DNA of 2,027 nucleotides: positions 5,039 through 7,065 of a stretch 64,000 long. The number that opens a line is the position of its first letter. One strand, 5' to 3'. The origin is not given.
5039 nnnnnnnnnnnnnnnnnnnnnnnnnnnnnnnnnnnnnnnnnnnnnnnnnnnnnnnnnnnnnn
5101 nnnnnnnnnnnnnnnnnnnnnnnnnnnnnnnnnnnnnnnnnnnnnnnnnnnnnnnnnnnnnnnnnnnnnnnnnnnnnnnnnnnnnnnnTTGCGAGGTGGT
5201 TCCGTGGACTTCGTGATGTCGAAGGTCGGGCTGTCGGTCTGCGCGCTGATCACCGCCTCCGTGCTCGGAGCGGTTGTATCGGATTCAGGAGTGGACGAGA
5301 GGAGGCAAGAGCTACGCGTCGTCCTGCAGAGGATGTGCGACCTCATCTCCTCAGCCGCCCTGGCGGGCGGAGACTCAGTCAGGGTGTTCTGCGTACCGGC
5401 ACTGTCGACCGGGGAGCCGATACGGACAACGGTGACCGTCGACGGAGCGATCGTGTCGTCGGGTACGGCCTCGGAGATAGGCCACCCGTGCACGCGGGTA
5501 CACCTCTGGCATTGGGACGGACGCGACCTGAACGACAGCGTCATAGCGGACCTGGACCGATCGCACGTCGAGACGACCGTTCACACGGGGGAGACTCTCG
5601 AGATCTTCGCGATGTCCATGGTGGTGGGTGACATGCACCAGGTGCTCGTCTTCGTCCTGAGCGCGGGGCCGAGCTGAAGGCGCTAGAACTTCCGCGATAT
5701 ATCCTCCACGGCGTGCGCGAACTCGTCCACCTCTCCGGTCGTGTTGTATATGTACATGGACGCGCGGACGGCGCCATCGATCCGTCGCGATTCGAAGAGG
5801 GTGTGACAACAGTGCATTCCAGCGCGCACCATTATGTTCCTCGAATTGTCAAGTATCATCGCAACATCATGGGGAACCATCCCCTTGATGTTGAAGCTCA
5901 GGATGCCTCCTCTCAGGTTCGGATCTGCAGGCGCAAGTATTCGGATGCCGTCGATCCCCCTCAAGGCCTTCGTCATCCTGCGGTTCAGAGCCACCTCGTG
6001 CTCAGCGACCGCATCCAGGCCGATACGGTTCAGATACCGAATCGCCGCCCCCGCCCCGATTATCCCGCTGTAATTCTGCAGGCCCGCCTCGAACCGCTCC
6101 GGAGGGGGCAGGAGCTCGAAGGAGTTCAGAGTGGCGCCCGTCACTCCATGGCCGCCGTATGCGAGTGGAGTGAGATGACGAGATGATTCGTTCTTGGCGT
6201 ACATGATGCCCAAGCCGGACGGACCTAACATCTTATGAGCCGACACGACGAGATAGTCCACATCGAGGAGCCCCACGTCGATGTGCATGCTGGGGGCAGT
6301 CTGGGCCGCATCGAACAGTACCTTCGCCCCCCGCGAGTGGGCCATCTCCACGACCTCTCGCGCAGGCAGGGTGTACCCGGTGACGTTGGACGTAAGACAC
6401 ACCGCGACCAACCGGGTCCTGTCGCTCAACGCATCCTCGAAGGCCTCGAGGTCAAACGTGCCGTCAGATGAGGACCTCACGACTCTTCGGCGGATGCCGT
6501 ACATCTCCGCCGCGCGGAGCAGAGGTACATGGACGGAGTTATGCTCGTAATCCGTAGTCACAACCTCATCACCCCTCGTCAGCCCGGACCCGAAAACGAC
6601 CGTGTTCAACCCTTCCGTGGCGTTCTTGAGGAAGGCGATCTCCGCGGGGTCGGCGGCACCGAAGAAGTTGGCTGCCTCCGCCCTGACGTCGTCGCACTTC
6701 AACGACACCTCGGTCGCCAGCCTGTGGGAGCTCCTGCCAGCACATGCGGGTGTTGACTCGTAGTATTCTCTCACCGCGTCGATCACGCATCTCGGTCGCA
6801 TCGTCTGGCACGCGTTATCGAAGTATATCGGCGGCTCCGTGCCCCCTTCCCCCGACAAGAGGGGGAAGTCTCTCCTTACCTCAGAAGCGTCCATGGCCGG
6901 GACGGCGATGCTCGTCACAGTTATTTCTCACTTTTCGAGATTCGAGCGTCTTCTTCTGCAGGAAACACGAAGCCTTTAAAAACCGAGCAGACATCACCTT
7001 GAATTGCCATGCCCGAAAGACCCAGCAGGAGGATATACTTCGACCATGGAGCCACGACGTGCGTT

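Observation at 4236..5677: Three tandem paralogous small proteins with pilin-like N-termini and a TGATG translational-coupling junction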

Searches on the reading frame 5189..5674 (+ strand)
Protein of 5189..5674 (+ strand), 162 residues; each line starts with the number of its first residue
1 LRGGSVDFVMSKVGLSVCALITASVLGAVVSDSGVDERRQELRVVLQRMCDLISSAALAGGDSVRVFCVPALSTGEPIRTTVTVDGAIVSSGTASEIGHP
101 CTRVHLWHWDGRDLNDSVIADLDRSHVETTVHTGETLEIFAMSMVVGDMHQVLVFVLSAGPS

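Call 3: search_protein_families(library=pfam, proteins=[window:5189-5674:+], max_evalue=10)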
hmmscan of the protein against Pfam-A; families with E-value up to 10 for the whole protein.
window:5189-5674:+ (162 aa): 0 families

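Call 4: search_protein_families(library=ncbifam, proteins=[window:5189-5674:+], max_evalue=10)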
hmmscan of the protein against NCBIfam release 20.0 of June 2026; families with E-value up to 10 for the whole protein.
window:5189-5674:+ (162 aa): 1 family
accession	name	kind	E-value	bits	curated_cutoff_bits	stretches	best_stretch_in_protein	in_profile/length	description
NF005408.0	PRK06964.1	equivalog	0.085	12.2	483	1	94-158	213-277/342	DNA polymerase III subunit delta'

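Call 11: find_homologous_proteins(query=window:5216-5674:+, max_evalue=0.001)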
Query window:5216-5674:+ (153 aa): 9 proteins with E <= 0.001 among 208 candidates.
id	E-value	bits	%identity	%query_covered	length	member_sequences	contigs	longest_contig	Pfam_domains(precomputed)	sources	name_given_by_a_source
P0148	1.9e-91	321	99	100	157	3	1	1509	-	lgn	-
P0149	2.3e-78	279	84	99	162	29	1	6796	-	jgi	jgi:hypothetical protein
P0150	9.8e-77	273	82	99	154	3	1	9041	-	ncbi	-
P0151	1.6e-76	273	82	99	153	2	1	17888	-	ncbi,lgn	-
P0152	4.5e-67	242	72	99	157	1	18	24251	-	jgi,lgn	jgi:hypothetical protein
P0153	1.4e-61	224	68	100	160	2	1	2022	-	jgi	jgi:hypothetical protein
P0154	8.2e-50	186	80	69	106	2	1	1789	-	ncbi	ncbi:MAG: hypothetical protein WBC49_02595, partial [Thermoplasmata archaeon]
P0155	1.6e-45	172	59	96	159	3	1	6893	-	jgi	jgi:hypothetical protein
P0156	5.7e-45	170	54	96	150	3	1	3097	-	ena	-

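Call 40: predict_structure(alignment_id=A4)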
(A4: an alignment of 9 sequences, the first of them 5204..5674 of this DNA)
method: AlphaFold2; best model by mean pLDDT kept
length: 157 residues; sequences in the alignment: 9
mean_pLDDT: 47.2   pTM: 0.38
mean pLDDT of the five models: 47.2, 46.3, 41.6, 39.9, 38.0
residues with pLDDT >= 90: 0; 70-90: 0; 50-70: 72; < 50: 85
segments of 3 or more residues with pLDDT < 50: 1-5, 52-57, 63-126, 128-130
pLDDT, mean of each block of 10 residues (from residue 1): 46 55 55 62 58 49 47 43 27 33 39 38 45 54 52 51
secondary structure, 60 per line:
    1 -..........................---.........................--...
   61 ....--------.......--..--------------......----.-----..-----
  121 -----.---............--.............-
elements in order: H2-27 H31-55 E58-64 E73-79 E98-103 E130-141 E144-156

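Call 67: search_solved_structures(query=A2, max_evalue=10)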
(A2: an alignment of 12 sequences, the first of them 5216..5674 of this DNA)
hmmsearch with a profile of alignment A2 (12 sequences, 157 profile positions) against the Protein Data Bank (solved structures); distinct sequences matched with E-value up to 10: 2.
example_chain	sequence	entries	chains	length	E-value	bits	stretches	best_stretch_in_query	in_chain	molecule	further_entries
7wkp_A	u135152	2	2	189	0.07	15.8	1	23-86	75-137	Csy4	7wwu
8k0k_I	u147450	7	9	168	0.081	15.6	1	23-86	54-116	Csy4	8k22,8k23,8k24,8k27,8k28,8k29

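Call 73: search_protein_families(library=pfam, proteins=[window:5204-5674:+], max_evalue=1)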
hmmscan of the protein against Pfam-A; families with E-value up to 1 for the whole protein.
window:5204-5674:+ (157 aa): 0 families

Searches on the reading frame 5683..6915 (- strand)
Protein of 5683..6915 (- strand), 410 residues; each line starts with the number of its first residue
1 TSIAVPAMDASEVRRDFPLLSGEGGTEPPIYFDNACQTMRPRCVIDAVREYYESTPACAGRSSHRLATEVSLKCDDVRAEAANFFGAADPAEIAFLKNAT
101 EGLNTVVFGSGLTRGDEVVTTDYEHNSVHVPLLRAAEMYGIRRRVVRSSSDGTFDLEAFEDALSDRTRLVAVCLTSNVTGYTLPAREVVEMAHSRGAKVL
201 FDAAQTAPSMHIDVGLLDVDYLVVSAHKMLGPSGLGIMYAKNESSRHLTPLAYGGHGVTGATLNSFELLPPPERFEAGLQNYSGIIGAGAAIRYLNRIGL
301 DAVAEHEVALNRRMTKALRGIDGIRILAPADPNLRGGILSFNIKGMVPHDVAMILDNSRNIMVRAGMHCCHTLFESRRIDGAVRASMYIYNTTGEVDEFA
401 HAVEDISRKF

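Call 91: search_protein_families(library=pfam, proteins=[window:5683-6915:-], max_evalue=0.01)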
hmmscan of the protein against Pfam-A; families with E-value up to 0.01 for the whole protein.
window:5683-6915:- (410 aa): 5 families
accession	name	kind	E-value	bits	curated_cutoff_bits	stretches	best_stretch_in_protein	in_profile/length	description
PF00266.25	Aminotran_5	-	2.9e-103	346.1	21.5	1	30-399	1-371/371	Aminotransferase class-V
PF00155.27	Aminotran_1_2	-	5.6e-10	39.4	19.7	1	74-204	44-187/361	Aminotransferase class I and II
PF01212.27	Beta_elim_lyase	-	1.7e-06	28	27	1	95-207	52-173/288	Beta-eliminating lyase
PF01053.26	Cys_Met_Meta_PP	-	3.1e-05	23.1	27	1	107-231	83-201/381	Cys/Met metabolism PLP-dependent enzyme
PF01041.23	DegT_DnrJ_EryC1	-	0.00033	20.4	19.8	1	96-209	45-152/360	DegT/DnrJ/EryC1/StrS aminotransferase family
